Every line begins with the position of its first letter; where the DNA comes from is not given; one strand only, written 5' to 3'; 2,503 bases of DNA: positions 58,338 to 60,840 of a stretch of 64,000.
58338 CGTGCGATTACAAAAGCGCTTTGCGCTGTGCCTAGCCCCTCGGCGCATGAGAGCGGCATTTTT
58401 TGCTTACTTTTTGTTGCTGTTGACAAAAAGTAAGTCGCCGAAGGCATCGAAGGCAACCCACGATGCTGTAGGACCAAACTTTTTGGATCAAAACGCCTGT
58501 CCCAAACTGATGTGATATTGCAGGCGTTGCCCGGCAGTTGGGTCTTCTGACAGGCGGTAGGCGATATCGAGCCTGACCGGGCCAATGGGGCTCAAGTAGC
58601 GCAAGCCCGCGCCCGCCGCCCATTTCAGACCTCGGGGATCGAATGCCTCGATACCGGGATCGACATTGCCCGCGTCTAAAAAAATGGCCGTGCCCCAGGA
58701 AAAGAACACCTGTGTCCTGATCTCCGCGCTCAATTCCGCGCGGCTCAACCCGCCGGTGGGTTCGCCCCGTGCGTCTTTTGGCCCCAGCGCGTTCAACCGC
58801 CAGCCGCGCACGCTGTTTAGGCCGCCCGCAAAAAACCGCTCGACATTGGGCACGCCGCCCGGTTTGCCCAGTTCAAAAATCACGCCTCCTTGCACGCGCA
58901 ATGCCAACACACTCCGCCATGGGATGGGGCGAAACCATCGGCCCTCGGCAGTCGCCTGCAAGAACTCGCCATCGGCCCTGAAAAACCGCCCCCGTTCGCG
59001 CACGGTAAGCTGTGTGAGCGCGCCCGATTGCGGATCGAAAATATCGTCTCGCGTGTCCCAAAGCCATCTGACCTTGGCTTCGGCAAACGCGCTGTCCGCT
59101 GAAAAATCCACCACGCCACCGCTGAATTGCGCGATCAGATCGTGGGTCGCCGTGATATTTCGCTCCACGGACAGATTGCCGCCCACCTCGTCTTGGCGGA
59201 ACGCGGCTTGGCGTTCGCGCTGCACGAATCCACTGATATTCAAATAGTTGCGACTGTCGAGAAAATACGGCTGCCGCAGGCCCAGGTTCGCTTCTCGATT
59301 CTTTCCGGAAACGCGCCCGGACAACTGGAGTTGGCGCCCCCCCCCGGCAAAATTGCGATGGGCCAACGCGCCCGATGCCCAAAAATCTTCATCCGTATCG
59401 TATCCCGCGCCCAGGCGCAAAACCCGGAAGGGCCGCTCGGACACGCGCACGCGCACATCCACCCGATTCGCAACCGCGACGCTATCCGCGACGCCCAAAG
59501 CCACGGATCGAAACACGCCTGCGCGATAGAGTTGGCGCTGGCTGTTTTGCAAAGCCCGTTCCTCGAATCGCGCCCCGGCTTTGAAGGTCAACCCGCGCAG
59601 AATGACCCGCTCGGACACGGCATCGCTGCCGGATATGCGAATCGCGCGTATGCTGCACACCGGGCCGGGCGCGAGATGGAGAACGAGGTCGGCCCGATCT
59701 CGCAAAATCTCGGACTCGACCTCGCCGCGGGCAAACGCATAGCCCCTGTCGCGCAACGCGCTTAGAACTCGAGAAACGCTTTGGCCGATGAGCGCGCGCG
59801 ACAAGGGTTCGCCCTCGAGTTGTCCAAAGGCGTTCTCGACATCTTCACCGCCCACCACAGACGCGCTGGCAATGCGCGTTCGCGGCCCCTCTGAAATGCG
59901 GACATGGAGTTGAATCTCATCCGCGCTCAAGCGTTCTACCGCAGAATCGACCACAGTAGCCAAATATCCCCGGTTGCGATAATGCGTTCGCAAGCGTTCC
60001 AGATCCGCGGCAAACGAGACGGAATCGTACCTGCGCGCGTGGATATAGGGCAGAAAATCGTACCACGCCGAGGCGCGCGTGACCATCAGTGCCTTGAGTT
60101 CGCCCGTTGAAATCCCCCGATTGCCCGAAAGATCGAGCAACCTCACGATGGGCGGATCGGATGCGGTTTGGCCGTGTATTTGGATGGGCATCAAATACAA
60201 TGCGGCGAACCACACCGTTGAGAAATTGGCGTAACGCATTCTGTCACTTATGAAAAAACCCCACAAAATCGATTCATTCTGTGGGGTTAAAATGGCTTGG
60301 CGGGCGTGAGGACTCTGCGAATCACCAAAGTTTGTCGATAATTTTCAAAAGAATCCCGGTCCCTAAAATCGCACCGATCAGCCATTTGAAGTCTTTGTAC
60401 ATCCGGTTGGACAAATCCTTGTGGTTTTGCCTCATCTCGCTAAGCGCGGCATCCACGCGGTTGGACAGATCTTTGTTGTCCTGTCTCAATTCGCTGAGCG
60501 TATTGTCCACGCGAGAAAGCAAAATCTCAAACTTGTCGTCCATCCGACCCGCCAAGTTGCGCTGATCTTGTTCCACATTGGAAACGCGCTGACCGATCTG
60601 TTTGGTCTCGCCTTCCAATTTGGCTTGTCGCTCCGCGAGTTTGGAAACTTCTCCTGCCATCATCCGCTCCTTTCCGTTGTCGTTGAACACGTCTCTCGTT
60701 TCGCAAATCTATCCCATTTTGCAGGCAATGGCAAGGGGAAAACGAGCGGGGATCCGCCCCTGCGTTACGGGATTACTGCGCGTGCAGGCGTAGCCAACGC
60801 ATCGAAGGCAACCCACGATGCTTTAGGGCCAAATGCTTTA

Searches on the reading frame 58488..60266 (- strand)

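Call 39: search_protein_families(library=pfam, proteins=[window:58488-60266:-], max_evalue=0.00001)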
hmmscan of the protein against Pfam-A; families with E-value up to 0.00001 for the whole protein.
window:58488-60266:- (592 aa): 3 families
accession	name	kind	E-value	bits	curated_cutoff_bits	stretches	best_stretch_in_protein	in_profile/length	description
PF01103.29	Omp85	-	2.4e-49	169.1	24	1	305-592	1-325/325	Omp85 superfamily domain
PF07244.20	POTRA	-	1.2e-21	77.6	21.3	1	206-278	3-79/79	Surface antigen variable number repeat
PF08479.16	POTRA_2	-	6.7e-06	26.3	24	0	135-185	11-61/76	POTRA domain, ShlB-type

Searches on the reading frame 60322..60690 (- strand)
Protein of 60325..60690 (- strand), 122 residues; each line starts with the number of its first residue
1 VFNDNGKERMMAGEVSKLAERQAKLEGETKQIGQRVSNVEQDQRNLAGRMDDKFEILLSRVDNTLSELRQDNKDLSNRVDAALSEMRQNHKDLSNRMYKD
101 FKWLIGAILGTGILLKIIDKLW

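Call 4: search_protein_families(library=pfam, proteins=[window:60325-60690:-], max_evalue=10)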
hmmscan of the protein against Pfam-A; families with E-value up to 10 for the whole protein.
seq(122 aa): 38 families (the best 25 are shown)
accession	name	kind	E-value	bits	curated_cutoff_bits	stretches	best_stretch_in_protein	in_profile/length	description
PF10779.14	XhlA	-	1e-07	32.4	34.7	2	58-113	6-60/67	Haemolysin XhlA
PF16928.10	Inj_translocase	-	1.9e-05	24.9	29.7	1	4-120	69-185/218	DNA/protein translocase of phage P22 injectosome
PF15294.11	Leu_zip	-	0.00017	21.7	28.2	1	2-95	122-212/275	Leucine zipper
PF14712.11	Snapin_Pallidin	-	0.0047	17.8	29.6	1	53-98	10-54/89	Snapin/Pallidin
PF05478.16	Prominin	-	0.0066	15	34.3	1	12-97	631-711/799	Prominin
PF06005.17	ZapB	-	0.0097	16.8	31.5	2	11-51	23-63/71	Cell division protein ZapB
PF12329.13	TMF_DNA_bd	-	0.011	16.1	35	2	62-95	32-65/74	TATA element modulatory factor 1 DNA binding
PF12161.14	HsdM_N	-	0.012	16.7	24.5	1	18-101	38-112/135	HsdM N-terminal domain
PF00015.26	MCPsignal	-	0.014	15.7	34.6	1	11-93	73-154/172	Methyl-accepting chemotaxis protein (MCP) signalling domain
PF05377.16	FlaC_arch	-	0.03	15.2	27.8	1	52-80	3-31/55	Flagella accessory protein C (FlaC)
PF05064.18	Nsp1_C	-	0.032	14.5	24.1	1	14-65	56-106/114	Nsp1-like C-terminal region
PF15466.11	DUF4635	-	0.032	14.2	27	1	45-89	86-130/134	Domain of unknown function (DUF4635)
PF19787.4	DUF6271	-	0.034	13.5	25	1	7-81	345-417/434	Family of unknown function (DUF6271)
PF23991.1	DUF7310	-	0.035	15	40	1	11-51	35-75/83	Coiled-coil region of unknown function (DUF7310)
PF07888.16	CALCOCO1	-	0.036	13.4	36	1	13-102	108-195/496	Calcium binding and coiled-coil domain (CALCOCO1) like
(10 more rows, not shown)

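Call 5: search_protein_families(library=ncbifam, proteins=[window:60325-60690:-], max_evalue=10)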
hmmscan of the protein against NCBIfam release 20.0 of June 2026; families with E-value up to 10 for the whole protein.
seq(122 aa): 20 families
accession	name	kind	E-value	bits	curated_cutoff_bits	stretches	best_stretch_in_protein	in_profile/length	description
TIGR04211.1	SH3_and_anchor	equivalog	4.8e-05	23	65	1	14-118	81-183/198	TIGR04211 family SH3 domain-containing protein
TIGR04523.1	Mplasa_alph_rch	subfamily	0.00035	18.6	270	1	12-95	516-603/745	helix-rich protein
NF033916.0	antiphage_ZorA_3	subfamily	0.0018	17.2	250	1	14-105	325-421/509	anti-phage ZorAB system protein ZorA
TIGR03545.1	TIGR03545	subfamily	0.0058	15.2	173.35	1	14-104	176-267/556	TIGR03545 family protein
NF047362.1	CT392_fam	equivalog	0.0094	14.9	160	1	15-104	115-204/383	CT392 family protein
NF045487.1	ASRP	equivalog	0.01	14.5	300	1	14-94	150-228/593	archaea-specific SMC-related protein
NF053852.1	vesicle_Bd0635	exception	0.014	15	250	1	20-93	34-114/223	CpoB-like predatory vesicle lipoprotein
TIGR02169.1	SMC_prok_A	equivalog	0.016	12.9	729.4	1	11-93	243-325/1165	chromosome segregation protein SMC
NF038218.1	IcmG_DotF_IVB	equivalog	0.017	14.8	200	1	22-95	112-184/266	type IVB secretion system protein IcmG/DotF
NF047388.1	SA1320_fam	subfamily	0.027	12.9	230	1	38-103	462-528/644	SA1320 family protein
NF053563.1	Rkd4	equivalog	0.028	12.6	860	1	9-75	579-644/747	arcadin-4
NF053525.1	thylo_ssr2422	subfamily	0.03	14.8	38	2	40-81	8-48/77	ssr2422 family thylakoid membrane protein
NF008729.0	PRK11747.1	equivalog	0.031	12.7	598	1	10-102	309-399/703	ATP-dependent DNA helicase DinG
NF043058.1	T4SS_LegC2C7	subfamily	0.033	13.1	350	1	11-94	127-212/348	LegC2/C7 family Dot/Icm T4SS effector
TIGR03752.1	conj_TIGR03752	hypoth_equivalog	0.036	13.3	241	1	9-89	62-142/471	TIGR03752 family integrating conjugative element protein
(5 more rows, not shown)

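Call 14: find_homologous_proteins(query=window:60325-60663:-)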
Query seq(113 aa) (113 aa): 11 proteins with E <= 0.001 among 17 candidates.
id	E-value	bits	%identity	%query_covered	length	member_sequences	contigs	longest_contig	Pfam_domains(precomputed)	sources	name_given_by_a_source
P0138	2.2e-63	228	98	99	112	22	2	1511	PF10779.15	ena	-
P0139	2.3e-55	203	89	99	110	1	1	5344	-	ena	-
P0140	3.6e-48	180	62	99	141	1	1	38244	-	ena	-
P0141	5.8e-46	173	64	99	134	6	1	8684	-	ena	-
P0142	7.6e-45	169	79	99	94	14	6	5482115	-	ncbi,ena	-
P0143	1.1e-44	168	79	99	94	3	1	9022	-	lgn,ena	-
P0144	2.9e-40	154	72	99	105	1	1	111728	-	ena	-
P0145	3.2e-40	154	72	99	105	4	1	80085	PF10779.15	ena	-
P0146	8.9e-40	153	71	99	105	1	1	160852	-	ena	-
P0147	2.5e-39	151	72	99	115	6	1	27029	-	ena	-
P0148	1.7e-31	126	94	61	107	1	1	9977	-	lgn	-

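Call 31: search_protein_families(library=pfam, alignment_id=A3, max_evalue=0.01)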
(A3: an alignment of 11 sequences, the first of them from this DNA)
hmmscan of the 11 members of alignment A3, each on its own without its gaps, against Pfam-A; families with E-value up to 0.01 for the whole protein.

A. member 1, seq(113 aa): 5 families
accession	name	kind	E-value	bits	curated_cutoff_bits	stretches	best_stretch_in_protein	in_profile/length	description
PF10779.14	XhlA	-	7.8e-08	32.8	34.7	1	49-104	6-60/67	Haemolysin XhlA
PF16928.10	Inj_translocase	-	4.8e-05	23.6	29.7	1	3-111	77-185/218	DNA/protein translocase of phage P22 injectosome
PF14712.11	Snapin_Pallidin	-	0.0026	18.6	29.6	0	45-89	11-54/89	Snapin/Pallidin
PF05478.16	Prominin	-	0.0071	14.9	34.3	1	6-88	634-711/799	Prominin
PF15294.11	Leu_zip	-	0.0077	16.2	28.2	1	4-86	133-212/275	Leucine zipper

B. families by the number of members that match (of 11 scanned): 14 families
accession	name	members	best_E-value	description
PF10779.14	XhlA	11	5.7e-08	Haemolysin XhlA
PF16928.10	Inj_translocase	5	4.3e-05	DNA/protein translocase of phage P22 injectosome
PF05478.16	Prominin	4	0.0013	Prominin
PF14712.11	Snapin_Pallidin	4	0.0026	Snapin/Pallidin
PF03961.19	FapA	3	0.00026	Flagellar Assembly Protein A beta solenoid domain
PF00170.26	bZIP_1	3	0.0023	bZIP transcription factor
PF24151.2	ArlX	3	0.0036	ArlX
PF16809.10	NleF_casp_inhib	3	0.0053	NleF caspase inhibitor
PF15294.11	Leu_zip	2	0.0077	Leucine zipper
PF04124.18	Dor1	2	0.0083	Dor1-like family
PF24319.2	DUF7491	1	0.0015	Coiled-coil region of unknown function (DUF7491)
PF25450.1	Rab11-FIP3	1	0.002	Rab11-FIP3-like domain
PF23707.1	P116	1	0.0034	P116-like protein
PF12161.14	HsdM_N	1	0.0038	HsdM N-terminal domain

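Call 41: find_encoding_contigs(protein=P0142, flank=4000, max_places=3)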
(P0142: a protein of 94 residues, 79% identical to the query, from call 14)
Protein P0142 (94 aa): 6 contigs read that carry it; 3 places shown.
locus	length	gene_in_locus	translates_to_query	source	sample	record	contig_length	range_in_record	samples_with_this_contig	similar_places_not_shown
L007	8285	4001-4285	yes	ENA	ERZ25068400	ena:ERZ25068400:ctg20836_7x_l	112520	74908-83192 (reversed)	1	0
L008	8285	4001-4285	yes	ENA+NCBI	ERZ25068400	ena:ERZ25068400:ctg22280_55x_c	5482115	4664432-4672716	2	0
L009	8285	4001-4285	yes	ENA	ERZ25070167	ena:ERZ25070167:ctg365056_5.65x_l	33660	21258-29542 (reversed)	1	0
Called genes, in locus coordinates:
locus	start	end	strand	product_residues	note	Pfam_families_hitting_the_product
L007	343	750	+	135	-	PF00011:HSP20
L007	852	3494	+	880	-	PF02861:Clp_N, PF13191:AAA_16 (weak), PF23569:NBD_SMAX1 (weak), PF00004:AAA, PF17871:AAA_lid_9, PF07724:AAA_2, PF07728:AAA_5, PF10431:ClpB_D2-small, +11 more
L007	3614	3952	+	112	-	PF10779:XhlA (faint)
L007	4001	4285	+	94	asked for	-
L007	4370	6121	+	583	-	PF07244:POTRA (weak), PF01103:Omp85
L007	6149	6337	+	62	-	-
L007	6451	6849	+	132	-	PF04480:DUF559, PF18741:MTES_1575 (weak)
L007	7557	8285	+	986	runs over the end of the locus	PF23952:LRR_EndoS (faint), PF12799:LRR_4 (weak), PF13855:LRR_8 (faint), PF12799:LRR_4 (weak), PF23598:LRR_14 (weak), PF12799:LRR_4 (weak), PF05345:He_PIG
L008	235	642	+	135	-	PF00011:HSP20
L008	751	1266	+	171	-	PF02861:Clp_N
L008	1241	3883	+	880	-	PF02861:Clp_N, PF13191:AAA_16 (weak), PF23569:NBD_SMAX1 (weak), PF00004:AAA, PF17871:AAA_lid_9, PF07724:AAA_2, PF07728:AAA_5, PF10431:ClpB_D2-small, +11 more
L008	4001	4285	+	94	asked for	-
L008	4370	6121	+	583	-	PF07244:POTRA (weak), PF01103:Omp85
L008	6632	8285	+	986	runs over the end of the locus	PF23952:LRR_EndoS (faint), PF12799:LRR_4 (weak), PF14580:LRR_9 (faint), PF12799:LRR_4 (weak), PF13855:LRR_8 (weak), PF23598:LRR_14, PF12799:LRR_4 (weak), PF05345:He_PIG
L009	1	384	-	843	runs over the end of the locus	PF12708:Pect-lyase_RHGA_epim, PF16315:DUF4955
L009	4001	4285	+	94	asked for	-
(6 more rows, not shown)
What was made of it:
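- The order hsp20-clpB-C-omp85 in related assemblies (call 41).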

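Call 45: search_solved_structures(query=A5, max_evalue=1)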
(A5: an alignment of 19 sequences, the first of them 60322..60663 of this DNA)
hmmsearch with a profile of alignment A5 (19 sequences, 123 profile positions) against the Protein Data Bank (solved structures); distinct sequences matched with E-value up to 1: 164 (the best 60 are shown).
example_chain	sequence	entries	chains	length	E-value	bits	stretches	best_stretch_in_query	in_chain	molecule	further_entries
7zr2_A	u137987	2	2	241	1.6e-05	27.9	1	6-59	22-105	Spike protein S2',Chimeric protein mimic of SARS-CoV-2 Spike HR1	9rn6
7wxz_A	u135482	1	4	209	0.00062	22.7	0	6-69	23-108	Spike protein S2'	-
6gao_A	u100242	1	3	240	0.001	22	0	16-59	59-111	Outer capsid protein sigma-1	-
6gaj_A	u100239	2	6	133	0.002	21.1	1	16-53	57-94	Outer capsid protein sigma-1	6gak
7o97_A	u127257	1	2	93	0.0025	20.8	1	12-72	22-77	hypothetical protein UY81_C0065G0003 from Candidatus Giovannonibacteria bacterium converte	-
2yo3_A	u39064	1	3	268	0.0065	19.4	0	21-71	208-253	GENERAL CONTROL PROTEIN GCN4, PUTATIVE INNER MEMBRANE PROTEIN, GENERAL CONTROL PROTEIN GCN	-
9eg6_A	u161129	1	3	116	0.022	17.7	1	5-53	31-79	Caveolae-associated protein 1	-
2kog_A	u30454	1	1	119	0.03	17.3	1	18-91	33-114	Vesicle-associated membrane protein 2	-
7y9n_A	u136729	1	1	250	0.03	17.3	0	6-39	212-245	Spike protein S2',5HB-H2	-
9cxu_B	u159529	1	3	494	0.031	17.3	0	10-75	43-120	Hemagglutinin HA2 chain,Green fluorescent protein fusion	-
3hd7_A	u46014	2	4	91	0.036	17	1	18-91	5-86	Vesicle-associated membrane protein 2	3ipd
2yo0_A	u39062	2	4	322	0.048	16.6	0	5-41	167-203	GENERAL CONTROL PROTEIN GCN4, PUTATIVE INNER MEMBRANE PROTEIN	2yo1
1jsd_B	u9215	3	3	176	0.055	16.4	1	17-71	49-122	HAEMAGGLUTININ (HA2 CHAIN)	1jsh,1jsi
9cxt_B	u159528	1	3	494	0.063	16.3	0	10-75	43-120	Hemagglutinin HA2 chain,Green fluorescent protein fusion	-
9tls_A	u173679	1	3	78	0.069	16.1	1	14-67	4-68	Sc-apCC-2-KLHL20-3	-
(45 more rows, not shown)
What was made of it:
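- The same sequences give many weak hits to unrelated coiled-coil families and to PDB coiled coils (calls 4, 5, 45).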

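Call 46: search_protein_families(library=ncbifam, alignment_id=A5, max_evalue=0.01)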
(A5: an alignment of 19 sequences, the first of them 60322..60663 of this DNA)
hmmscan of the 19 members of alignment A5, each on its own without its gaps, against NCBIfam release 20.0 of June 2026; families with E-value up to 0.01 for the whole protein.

A. member 1, window:60322-60663:- (113 aa): 7 families
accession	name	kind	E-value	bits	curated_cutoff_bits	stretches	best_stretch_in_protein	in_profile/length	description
TIGR04211.1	SH3_and_anchor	equivalog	3e-05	23.7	65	1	5-109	81-183/198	TIGR04211 family SH3 domain-containing protein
TIGR04523.1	Mplasa_alph_rch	subfamily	0.00028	19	270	1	5-86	518-603/745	helix-rich protein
NF033916.0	antiphage_ZorA_3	subfamily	0.0032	16.4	250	1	20-96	345-421/509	anti-phage ZorAB system protein ZorA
TIGR03545.1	TIGR03545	subfamily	0.0071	14.9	173.35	1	7-95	178-267/556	TIGR03545 family protein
NF053852.1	vesicle_Bd0635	exception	0.0073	16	250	1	14-84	38-114/223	CpoB-like predatory vesicle lipoprotein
NF047362.1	CT392_fam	equivalog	0.0078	15.1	160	1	6-95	115-204/383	CT392 family protein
NF045487.1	ASRP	equivalog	0.0079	14.8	300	1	5-85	150-228/593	archaea-specific SMC-related protein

B. families by the number of members that match (of 19 scanned): 43 families (the first 25 are shown)
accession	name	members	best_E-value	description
NF045487.1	ASRP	9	7.3e-06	archaea-specific SMC-related protein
TIGR04211.1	SH3_and_anchor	8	3e-06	TIGR04211 family SH3 domain-containing protein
NF053525.1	thylo_ssr2422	6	3.6e-05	ssr2422 family thylakoid membrane protein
NF047515.1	SpiroCoCo_C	5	1.3e-06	SpiroCoCo family coiled-coil protein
NF047516.1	LA_3659_fam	5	4.2e-06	LA_3659 family protein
NF047514.1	SpiroCoCo_N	5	4.2e-06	SpiroCoCo family coiled-coil protein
TIGR02169.1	SMC_prok_A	5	0.00019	chromosome segregation protein SMC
TIGR04523.1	Mplasa_alph_rch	4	2.2e-05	helix-rich protein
NF048001.1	GTP_morpho_1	3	8.3e-07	GTA head formation protein, RCAP_rcc01685 family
TIGR02168.1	SMC_prok_B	3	3.7e-05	chromosome segregation protein SMC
NF033916.0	antiphage_ZorA_3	3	0.0013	anti-phage ZorAB system protein ZorA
TIGR02978.1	phageshock_pspC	3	0.0014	envelope stress response membrane protein PspC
NF053852.1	vesicle_Bd0635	3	0.0032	CpoB-like predatory vesicle lipoprotein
TIGR02977.1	phageshock_pspA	2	5.5e-05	phage shock protein PspA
TIGR04527.1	mycoplas_twoTM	2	5.9e-05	MG_279/MG_280 family protein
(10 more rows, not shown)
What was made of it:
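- Closest known: ssr2422 family thylakoid membrane protein. Same: B aligns over nearly the whole model (call 5), and 6 of 19 family members hit it (call 46).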

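Call 47: search_protein_families(library=phrogs, alignment_id=A5, max_evalue=0.01)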
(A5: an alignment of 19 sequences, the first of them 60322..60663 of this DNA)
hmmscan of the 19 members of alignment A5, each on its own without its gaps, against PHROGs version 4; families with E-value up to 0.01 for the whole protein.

A. member 1, window:60322-60663:- (113 aa): 9 families
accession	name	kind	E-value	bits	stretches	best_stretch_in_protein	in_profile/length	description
phrog_6701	-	unknown function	5.3e-07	30.5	1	7-102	67-158/169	-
phrog_689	-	lysis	9.2e-05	23.6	1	13-105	4-75/91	holin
phrog_3556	-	unknown function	9.6e-05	22.6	1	8-102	171-257/276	-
phrog_1193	-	other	0.00012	23.1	1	18-104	6-63/76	hemolysin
phrog_5553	-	unknown function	0.00027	22.1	0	2-41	19-58/114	-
phrog_20262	-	unknown function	0.0021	19.2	1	38-103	67-132/146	-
phrog_13137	-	tail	0.0034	17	1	19-84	224-286/541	tail length tape measure protein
phrog_1863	-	unknown function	0.0041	18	0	5-34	66-95/97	-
phrog_15851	-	unknown function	0.0047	18.3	0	46-110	50-113/117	-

B. families by the number of members that match (of 19 scanned): 69 families (the first 25 are shown)
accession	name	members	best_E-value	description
phrog_6701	-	13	4.9e-13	-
phrog_1193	-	13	4e-06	hemolysin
phrog_20262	-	9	1.5e-09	-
phrog_2990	-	9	1.3e-05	-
phrog_689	-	9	2.5e-05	holin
phrog_5553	-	8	2.2e-13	-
phrog_12015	-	7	2.9e-11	-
phrog_6136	-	7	3.8e-05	-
phrog_15851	-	7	0.00021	-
phrog_7090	-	5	2.6e-05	-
phrog_6324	-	5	5.9e-05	-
phrog_16654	-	5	0.00047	-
phrog_1009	-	5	0.00099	-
phrog_1863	-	5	0.0018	-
phrog_276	-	4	2.8e-06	-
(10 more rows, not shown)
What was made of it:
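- PHROG 'hemolysin' and 'holin' families are hit weakly (call 47). PHROG 'holin' and 'hemolysin' families are hit (call 47).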

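Call 59: search_protein_representatives(alignment_id=A5)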
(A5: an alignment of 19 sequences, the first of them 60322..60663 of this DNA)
Query: 19 sequences, 123 profile positions. Proteins with E-value up to 0.001 (for the whole library): 2188; up to 1e-10: 64; up to 1e-30: 1. The best 150 are listed.
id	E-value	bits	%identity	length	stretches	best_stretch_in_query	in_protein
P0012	1.1e-42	160.9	-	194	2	19-123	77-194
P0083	6.0e-24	100.3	-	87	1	1-99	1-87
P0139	2.6e-20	88.6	-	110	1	6-90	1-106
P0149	1.3e-17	79.8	-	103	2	27-89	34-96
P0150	5.6e-15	71.4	-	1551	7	12-66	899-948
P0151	2.7e-14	69.2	-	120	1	11-90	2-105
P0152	6.2e-14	68.0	-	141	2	13-91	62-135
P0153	9.9e-14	67.3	-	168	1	11-99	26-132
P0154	2.0e-13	66.3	-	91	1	12-96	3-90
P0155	2.2e-13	66.2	-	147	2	13-96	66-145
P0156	2.8e-13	65.9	-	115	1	13-95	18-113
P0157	7.6e-13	64.5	-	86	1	13-95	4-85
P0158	7.8e-13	64.5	-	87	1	12-90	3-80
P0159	9.3e-13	64.2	-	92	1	12-87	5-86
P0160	9.3e-13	64.2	-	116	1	7-92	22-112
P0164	1.5e-12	63.5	-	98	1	12-95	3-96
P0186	1.3e-11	60.5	-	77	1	12-95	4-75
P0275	1.5e-09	53.8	-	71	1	14-96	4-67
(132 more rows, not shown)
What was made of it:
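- A joint profile retrieves 2188 cluster representatives at E <= 1e-3 (call 59).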

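Call 69: find_encoding_contigs(protein=P0186, flank=4000, max_places=4)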
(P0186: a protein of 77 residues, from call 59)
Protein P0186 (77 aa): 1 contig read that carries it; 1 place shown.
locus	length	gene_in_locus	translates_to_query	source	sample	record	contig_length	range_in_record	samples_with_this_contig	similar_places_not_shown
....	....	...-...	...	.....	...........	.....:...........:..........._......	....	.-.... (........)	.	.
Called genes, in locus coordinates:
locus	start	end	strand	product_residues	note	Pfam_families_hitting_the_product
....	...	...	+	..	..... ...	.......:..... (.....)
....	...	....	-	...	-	?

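Call 70: find_encoding_contigs(protein=P0153, flank=4000, max_places=3)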
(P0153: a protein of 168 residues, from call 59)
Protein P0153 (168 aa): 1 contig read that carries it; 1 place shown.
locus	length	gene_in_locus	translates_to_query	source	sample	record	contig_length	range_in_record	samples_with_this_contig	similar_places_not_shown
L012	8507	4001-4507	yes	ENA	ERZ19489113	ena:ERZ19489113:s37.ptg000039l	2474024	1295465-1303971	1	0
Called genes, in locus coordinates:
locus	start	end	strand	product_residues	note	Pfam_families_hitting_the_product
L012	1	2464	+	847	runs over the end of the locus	-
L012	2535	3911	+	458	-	PF00884:Sulfatase, PF01663:Phosphodiest (faint), PF16347:SGSH_C (weak)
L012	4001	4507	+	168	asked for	-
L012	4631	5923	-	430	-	PF22612:GH113, PF13547:GTA_TIM (weak)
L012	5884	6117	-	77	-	-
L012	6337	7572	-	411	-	PF12323:HTH_OrfB_IS605, PF01385:OrfB_IS605, PF07282:Cas12f1-like_TNB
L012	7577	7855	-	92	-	-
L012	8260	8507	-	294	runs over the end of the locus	PF00892:EamA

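Call 71: find_encoding_contigs(protein=P0275, flank=4000, max_places=4)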
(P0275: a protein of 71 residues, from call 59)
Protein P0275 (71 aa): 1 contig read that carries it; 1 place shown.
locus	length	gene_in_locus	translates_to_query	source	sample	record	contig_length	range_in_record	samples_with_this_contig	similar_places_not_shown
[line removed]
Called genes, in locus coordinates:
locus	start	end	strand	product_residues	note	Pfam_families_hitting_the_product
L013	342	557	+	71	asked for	-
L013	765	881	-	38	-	?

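Call 72: find_encoding_contigs(protein=P0158, flank=4000, max_places=4)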
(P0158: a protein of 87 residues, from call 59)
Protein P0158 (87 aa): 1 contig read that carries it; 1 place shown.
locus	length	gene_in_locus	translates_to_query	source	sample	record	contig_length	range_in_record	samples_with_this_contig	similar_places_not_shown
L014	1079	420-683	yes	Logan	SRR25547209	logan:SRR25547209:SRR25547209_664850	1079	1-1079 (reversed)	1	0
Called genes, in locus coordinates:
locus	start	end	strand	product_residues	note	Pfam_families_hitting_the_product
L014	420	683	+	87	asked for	-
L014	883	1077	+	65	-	?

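Call 73: find_encoding_contigs(protein=P0164, flank=4000, max_places=4)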
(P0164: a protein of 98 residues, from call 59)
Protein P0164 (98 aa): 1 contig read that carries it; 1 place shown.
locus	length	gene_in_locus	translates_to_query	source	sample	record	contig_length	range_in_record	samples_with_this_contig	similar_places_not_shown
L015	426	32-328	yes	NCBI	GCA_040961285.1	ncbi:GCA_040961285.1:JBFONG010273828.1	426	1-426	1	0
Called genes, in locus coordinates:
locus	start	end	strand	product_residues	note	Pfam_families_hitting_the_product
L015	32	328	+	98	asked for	-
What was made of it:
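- Tried and rejected: Distant relatives: neighbourhood look-ups for P0186, P0275, P0158 and P0164 returned contigs of 1.5 kb or less, which were uninformative (calls 69, 71-73).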

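Call 76: find_related_loci(query=A3, collection=viral_contigs, flank=4000)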
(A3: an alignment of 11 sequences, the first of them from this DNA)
Query A3 (113 aa) in viral_contigs; peptide patterns used: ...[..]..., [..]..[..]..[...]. (x = any residue, [..] = any of these).
69 stretches matched a pattern, but none encodes a relative of the query by tblastn (E <= 1e-3).

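Call 77: search_dna_similar(query=window:60325-60660:-, collection=phages, mode=protein, max_evalue=0.01, max_rows=15)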
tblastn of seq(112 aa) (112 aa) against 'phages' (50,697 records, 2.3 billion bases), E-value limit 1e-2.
No match.
